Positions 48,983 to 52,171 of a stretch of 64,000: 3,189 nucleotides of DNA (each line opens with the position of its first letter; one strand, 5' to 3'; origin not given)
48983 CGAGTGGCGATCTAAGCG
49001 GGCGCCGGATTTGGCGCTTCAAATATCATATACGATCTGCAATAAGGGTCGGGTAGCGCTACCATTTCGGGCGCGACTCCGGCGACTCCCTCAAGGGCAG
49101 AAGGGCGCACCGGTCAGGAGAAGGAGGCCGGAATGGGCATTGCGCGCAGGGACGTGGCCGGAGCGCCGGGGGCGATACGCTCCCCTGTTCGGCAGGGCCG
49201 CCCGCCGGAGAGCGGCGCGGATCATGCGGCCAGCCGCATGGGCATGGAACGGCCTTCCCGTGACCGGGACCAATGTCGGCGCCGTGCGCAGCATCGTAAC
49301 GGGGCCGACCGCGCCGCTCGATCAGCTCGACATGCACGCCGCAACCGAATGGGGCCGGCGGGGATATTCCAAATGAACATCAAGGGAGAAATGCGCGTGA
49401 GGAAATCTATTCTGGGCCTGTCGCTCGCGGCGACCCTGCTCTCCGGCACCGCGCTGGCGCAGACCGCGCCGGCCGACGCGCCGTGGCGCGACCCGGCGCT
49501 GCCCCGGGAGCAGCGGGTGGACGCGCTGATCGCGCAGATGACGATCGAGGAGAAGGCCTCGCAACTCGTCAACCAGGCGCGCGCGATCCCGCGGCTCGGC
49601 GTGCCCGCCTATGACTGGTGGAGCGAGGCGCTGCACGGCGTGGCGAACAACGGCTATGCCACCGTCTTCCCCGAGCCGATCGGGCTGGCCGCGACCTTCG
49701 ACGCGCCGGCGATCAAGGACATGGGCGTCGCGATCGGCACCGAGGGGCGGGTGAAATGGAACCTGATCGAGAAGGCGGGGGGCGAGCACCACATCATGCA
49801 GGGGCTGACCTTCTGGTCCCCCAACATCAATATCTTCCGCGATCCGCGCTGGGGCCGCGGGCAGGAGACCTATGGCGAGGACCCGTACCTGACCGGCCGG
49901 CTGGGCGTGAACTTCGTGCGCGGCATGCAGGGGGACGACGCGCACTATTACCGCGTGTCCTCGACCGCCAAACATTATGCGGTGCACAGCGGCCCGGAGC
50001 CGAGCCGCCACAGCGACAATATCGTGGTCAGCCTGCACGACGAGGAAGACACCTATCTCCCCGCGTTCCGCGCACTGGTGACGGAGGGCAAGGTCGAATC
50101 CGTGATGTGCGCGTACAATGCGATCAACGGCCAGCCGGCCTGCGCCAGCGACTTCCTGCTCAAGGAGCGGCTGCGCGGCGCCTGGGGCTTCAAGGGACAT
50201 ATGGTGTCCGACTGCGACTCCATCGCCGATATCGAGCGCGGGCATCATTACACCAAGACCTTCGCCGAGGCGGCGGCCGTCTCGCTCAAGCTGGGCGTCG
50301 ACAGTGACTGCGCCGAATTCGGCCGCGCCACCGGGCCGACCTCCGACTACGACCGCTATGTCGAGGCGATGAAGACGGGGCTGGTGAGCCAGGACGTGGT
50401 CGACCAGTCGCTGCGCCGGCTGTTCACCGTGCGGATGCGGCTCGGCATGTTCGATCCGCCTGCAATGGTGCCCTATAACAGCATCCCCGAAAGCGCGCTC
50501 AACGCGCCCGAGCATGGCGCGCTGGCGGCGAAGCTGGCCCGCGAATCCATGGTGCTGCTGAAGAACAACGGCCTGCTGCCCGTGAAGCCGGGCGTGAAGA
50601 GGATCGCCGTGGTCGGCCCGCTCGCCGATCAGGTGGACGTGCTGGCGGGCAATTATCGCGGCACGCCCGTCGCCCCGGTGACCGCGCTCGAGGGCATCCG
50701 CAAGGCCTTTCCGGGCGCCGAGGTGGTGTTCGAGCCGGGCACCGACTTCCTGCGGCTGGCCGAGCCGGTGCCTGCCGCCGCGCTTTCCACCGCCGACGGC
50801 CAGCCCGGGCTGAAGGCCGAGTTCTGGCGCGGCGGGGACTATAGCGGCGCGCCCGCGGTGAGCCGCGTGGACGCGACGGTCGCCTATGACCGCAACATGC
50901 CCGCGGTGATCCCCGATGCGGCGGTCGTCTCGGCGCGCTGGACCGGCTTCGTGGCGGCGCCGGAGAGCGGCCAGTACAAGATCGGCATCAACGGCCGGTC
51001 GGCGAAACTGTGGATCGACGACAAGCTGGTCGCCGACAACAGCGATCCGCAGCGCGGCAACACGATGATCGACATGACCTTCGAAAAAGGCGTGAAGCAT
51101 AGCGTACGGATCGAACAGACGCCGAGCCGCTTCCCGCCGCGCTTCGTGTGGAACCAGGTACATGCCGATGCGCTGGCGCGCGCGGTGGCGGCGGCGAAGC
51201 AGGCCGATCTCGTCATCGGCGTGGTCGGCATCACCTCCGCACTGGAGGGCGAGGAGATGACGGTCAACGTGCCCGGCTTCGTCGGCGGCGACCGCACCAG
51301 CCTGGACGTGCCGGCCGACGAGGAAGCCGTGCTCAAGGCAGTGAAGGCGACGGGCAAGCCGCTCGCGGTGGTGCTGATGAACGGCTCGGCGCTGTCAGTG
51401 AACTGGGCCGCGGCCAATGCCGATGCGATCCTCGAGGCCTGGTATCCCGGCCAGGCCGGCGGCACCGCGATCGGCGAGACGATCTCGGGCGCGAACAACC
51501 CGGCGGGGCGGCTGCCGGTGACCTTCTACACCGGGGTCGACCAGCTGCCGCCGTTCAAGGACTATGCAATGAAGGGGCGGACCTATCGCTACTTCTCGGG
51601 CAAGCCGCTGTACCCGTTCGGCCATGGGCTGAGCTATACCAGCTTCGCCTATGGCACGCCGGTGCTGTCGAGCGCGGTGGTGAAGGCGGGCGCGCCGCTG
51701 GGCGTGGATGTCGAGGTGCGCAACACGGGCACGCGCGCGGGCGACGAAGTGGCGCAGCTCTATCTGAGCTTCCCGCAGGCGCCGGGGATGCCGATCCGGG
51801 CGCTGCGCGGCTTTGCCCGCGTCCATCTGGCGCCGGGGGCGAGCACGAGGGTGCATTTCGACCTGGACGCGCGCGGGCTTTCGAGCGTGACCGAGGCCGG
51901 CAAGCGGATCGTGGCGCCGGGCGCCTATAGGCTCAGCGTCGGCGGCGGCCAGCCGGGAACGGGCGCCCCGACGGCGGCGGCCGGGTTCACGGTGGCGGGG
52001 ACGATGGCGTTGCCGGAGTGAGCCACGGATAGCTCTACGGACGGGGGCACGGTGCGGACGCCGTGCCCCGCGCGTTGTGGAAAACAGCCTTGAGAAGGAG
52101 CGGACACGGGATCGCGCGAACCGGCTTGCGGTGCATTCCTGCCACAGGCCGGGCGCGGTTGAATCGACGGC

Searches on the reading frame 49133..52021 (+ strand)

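Call 6: search_protein_families(library=pfam, proteins=[window:49133-52021:+], max_evalue=0.01)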
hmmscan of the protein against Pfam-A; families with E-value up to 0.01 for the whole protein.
window:49133-52021:+ (962 aa): 4 families
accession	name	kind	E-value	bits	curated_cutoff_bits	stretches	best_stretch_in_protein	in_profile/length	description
PF01915.27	Glyco_hydro_3_C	-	5.1e-52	177.2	31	1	473-835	1-200/200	Glycosyl hydrolase family 3 C-terminal domain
PF00933.27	Glyco_hydro_3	-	9.6e-44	150.5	27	1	140-433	43-316/316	Glycosyl hydrolase family 3 N terminal domain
PF14310.12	Fn3-like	-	1.5e-19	70.3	25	1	872-938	1-69/71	Fibronectin type III-like domain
PF07691.17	PA14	-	1.6e-11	44.6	24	1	556-662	1-118/147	PA14 domain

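Call 7: search_protein_families(library=phrogs, proteins=[window:49133-52021:+], max_evalue=0.01)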
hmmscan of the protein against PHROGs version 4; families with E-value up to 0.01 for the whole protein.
window:49133-52021:+ (962 aa): 0 families
